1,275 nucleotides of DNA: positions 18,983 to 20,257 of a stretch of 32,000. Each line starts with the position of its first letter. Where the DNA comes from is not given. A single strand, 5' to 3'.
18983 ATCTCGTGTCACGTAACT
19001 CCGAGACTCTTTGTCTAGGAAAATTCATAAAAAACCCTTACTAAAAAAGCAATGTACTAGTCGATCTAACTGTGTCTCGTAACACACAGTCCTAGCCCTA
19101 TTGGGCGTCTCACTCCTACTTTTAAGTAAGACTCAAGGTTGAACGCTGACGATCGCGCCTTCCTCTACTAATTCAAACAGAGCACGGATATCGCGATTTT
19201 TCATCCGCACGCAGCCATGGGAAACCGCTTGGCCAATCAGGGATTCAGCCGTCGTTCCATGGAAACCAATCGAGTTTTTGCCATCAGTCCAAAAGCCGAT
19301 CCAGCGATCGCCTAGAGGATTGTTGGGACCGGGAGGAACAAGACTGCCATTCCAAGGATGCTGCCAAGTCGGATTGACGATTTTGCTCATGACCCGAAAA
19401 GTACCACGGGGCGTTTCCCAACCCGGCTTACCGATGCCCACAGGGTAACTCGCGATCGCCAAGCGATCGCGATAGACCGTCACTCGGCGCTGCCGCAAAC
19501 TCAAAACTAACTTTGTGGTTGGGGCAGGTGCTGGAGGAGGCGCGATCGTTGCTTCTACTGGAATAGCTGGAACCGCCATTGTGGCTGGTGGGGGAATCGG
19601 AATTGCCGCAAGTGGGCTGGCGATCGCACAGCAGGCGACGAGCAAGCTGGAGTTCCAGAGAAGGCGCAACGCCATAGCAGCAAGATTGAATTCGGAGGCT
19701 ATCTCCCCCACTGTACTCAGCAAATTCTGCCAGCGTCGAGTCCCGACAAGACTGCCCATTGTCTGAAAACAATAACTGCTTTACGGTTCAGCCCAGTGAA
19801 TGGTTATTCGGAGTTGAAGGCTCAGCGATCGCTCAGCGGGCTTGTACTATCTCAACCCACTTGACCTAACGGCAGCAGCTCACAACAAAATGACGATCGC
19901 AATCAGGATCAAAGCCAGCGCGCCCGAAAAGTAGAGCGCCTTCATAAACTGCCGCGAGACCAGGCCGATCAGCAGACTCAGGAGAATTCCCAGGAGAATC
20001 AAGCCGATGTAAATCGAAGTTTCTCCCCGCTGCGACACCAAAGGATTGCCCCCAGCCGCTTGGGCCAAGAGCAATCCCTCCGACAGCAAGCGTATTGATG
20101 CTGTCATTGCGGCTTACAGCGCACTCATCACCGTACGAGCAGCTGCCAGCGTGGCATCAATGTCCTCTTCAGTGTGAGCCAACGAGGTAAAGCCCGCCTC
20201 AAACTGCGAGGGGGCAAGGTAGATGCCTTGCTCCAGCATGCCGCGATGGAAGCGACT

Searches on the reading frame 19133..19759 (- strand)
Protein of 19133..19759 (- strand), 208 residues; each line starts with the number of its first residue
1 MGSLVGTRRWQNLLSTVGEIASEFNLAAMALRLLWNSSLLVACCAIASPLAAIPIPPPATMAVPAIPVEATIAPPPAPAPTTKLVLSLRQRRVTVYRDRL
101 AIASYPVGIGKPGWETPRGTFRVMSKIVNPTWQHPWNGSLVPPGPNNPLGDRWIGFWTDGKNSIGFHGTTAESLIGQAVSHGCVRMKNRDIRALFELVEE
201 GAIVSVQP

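Call 38: find_homologous_proteins(query=window:19133-19759:-)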
Query window:19133-19759:- (208 aa): 2604 proteins with E <= 0.001 among 3518 candidates; the best 120 are listed.
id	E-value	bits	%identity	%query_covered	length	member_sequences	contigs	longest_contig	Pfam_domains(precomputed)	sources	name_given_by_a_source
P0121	8.0e-110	383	92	87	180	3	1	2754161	PF03734.20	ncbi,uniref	ncbi:L,D-transpeptidase [Synechococcus elongatus IITB7]|uniref:L,D-transpeptidase n=1 Tax=Synechococ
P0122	9.5e-110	383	92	87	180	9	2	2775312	PF03734.20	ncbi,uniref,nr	ncbi:L,D-transpeptidase [Synechococcus elongatus]|uniref:L,D-transpeptidase n=1 Tax=Synechococcus el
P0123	9.7e-102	357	89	87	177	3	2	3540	PF03734.20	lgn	-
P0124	3.3e-99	349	89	87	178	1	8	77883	PF03734.20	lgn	-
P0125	1.3e-58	216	58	87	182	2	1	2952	PF03734.20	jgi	jgi:lipoprotein-anchoring transpeptidase ErfK/SrfK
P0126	6.0e-58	214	71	60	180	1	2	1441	PF03734.20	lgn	-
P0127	1.1e-57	213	67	60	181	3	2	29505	PF03734.20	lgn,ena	-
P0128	2.4e-57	212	61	69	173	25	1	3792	PF03734.20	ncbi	ncbi:MAG: hypothetical protein RLZZ148_2288 [Cyanobacteriota bacterium]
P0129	2.7e-57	212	59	81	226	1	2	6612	PF03734.20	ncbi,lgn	-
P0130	3.5e-57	211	59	81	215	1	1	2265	PF03734.20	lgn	-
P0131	3.7e-57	211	54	88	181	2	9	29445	PF03734.20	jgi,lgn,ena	jgi:lipoprotein-anchoring transpeptidase ErfK/SrfK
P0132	4.6e-57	211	54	88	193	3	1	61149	PF03734.20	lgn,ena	-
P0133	4.9e-57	211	63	66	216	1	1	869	PF03734.20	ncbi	-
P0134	5.2e-57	211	72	61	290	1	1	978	PF03734.20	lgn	-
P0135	5.5e-57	211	60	72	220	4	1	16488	PF03734.20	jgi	jgi:lipoprotein-anchoring transpeptidase ErfK/SrfK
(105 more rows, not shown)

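Call 39: find_encoding_contigs(protein=P0122, flank=5000, max_places=4)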
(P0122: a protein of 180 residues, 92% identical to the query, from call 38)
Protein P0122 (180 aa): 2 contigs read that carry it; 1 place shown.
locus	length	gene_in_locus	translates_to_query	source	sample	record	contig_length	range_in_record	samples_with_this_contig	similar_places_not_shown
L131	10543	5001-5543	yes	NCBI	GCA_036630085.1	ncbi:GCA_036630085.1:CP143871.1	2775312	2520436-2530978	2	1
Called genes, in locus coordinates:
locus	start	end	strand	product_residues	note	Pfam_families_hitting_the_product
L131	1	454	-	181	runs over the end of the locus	PF00578:AhpC-TSA, PF08534:Redoxin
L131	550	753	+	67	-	PF00403:HMA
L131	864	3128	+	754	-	PF01590:GAF, PF13185:GAF_2 (faint), PF00512:HisKA, PF02518:HATPase_c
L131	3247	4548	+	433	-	PF00202:Aminotran_3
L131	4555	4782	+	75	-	-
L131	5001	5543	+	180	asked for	PF03734:YkuD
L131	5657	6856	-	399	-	PF00140:Sigma70_r1_2, PF04542:Sigma70_r2, PF04539:Sigma70_r3, PF04545:Sigma70_r4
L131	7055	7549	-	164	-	PF00583:Acetyltransf_1, PF13673:Acetyltransf_10, PF13508:Acetyltransf_7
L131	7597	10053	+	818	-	PF17764:PriA_3primeBD, PF00270:DEAD, PF04851:ResIII, PF18319:Zn_ribbon_PriA, PF00271:Helicase_C, PF18074:PriA_C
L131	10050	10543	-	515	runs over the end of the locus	PF01266:DAO (faint)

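Call 40: find_encoding_contigs(protein=P0121, flank=5000, max_places=3)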
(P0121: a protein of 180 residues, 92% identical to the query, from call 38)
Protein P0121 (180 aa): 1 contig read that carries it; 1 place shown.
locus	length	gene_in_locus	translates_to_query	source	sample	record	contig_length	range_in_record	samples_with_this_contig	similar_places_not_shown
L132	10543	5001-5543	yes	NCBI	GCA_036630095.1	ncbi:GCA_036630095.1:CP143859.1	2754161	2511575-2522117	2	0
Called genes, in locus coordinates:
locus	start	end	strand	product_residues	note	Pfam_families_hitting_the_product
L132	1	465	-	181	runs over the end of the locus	PF00578:AhpC-TSA, PF08534:Redoxin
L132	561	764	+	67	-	PF00403:HMA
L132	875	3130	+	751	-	PF01590:GAF, PF13185:GAF_2 (weak), PF00512:HisKA, PF02518:HATPase_c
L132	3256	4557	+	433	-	PF00202:Aminotran_3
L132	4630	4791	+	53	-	-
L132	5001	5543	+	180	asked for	PF03734:YkuD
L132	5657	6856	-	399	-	PF00140:Sigma70_r1_2, PF04542:Sigma70_r2, PF04539:Sigma70_r3, PF04545:Sigma70_r4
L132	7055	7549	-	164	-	PF00583:Acetyltransf_1, PF13673:Acetyltransf_10, PF13508:Acetyltransf_7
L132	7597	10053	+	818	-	PF17764:PriA_3primeBD, PF00270:DEAD, PF04851:ResIII, PF18319:Zn_ribbon_PriA, PF00271:Helicase_C, PF18074:PriA_C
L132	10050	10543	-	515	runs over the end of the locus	PF01266:DAO (faint)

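Call 89: find_encoding_contigs(protein=P0124, flank=4000, max_places=3)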
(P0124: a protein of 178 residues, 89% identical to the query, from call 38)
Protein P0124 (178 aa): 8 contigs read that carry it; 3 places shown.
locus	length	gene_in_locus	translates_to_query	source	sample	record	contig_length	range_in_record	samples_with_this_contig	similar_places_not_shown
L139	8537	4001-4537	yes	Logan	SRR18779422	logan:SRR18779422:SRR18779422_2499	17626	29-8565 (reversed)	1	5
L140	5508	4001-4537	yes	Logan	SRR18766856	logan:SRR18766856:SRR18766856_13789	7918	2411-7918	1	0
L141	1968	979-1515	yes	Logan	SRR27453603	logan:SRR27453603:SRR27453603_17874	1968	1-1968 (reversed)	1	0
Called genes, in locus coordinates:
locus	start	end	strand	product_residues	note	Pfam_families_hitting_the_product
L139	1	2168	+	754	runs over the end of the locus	PF01590:GAF, PF13185:GAF_2 (weak), PF13492:GAF_3 (faint), PF00512:HisKA, PF02518:HATPase_c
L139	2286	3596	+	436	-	PF00202:Aminotran_3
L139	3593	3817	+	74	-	-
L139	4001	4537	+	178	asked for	PF03734:YkuD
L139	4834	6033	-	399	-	PF00140:Sigma70_r1_2, PF04542:Sigma70_r2, PF04539:Sigma70_r3, PF04545:Sigma70_r4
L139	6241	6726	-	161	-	PF00583:Acetyltransf_1, PF13673:Acetyltransf_10, PF13508:Acetyltransf_7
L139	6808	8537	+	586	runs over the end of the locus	?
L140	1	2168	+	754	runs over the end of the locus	PF01590:GAF, PF13185:GAF_2 (weak), PF13492:GAF_3 (faint), PF00512:HisKA, PF02518:HATPase_c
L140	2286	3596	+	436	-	PF00202:Aminotran_3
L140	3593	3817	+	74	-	-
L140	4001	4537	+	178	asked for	PF03734:YkuD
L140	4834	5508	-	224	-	?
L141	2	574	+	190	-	?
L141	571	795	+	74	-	-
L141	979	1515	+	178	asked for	PF03734:YkuD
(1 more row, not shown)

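Call 90: find_encoding_contigs(protein=P0123, flank=4000, max_places=2)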
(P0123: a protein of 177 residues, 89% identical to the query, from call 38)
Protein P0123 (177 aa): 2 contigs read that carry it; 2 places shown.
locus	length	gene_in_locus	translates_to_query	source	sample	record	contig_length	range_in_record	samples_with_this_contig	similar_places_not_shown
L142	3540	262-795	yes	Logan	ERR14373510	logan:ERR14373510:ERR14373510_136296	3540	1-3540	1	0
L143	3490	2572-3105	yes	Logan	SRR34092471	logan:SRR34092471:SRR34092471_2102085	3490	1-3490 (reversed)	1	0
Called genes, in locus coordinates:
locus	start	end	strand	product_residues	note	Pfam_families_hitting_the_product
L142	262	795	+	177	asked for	PF03734:YkuD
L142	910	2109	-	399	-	PF00140:Sigma70_r1_2, PF04542:Sigma70_r2, PF04539:Sigma70_r3, PF04545:Sigma70_r4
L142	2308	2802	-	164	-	PF00583:Acetyltransf_1, PF13673:Acetyltransf_10, PF13508:Acetyltransf_7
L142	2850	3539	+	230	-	?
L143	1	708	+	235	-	?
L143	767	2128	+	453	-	PF00202:Aminotran_3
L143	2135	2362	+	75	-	-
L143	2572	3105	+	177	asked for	PF03734:YkuD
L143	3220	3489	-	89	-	?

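Call 93: search_protein_families(library=pfam, proteins=[window:19133-19759:-], max_evalue=0.1)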
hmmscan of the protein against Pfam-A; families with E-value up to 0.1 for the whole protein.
window:19133-19759:- (208 aa): 1 family
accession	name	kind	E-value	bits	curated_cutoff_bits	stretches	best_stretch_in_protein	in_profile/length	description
PF03734.19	YkuD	-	1.2e-26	94.5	23.4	1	84-206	4-146/146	L,D-transpeptidase catalytic domain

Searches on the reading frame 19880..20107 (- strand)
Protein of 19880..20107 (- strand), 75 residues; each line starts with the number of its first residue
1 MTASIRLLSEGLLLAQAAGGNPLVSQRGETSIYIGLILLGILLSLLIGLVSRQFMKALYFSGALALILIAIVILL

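Call 93: search_protein_families(library=pfam, proteins=[window:19880-20107:-], max_evalue=0.1)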
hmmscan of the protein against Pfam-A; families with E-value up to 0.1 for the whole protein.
window:19880-20107:- (75 aa): 1 family
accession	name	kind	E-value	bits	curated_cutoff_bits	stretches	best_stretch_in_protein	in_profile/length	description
PF06645.18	SPC12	-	0.08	13.5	23.6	1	25-73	5-53/71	Microsomal signal peptidase 12 kDa subunit (SPC12)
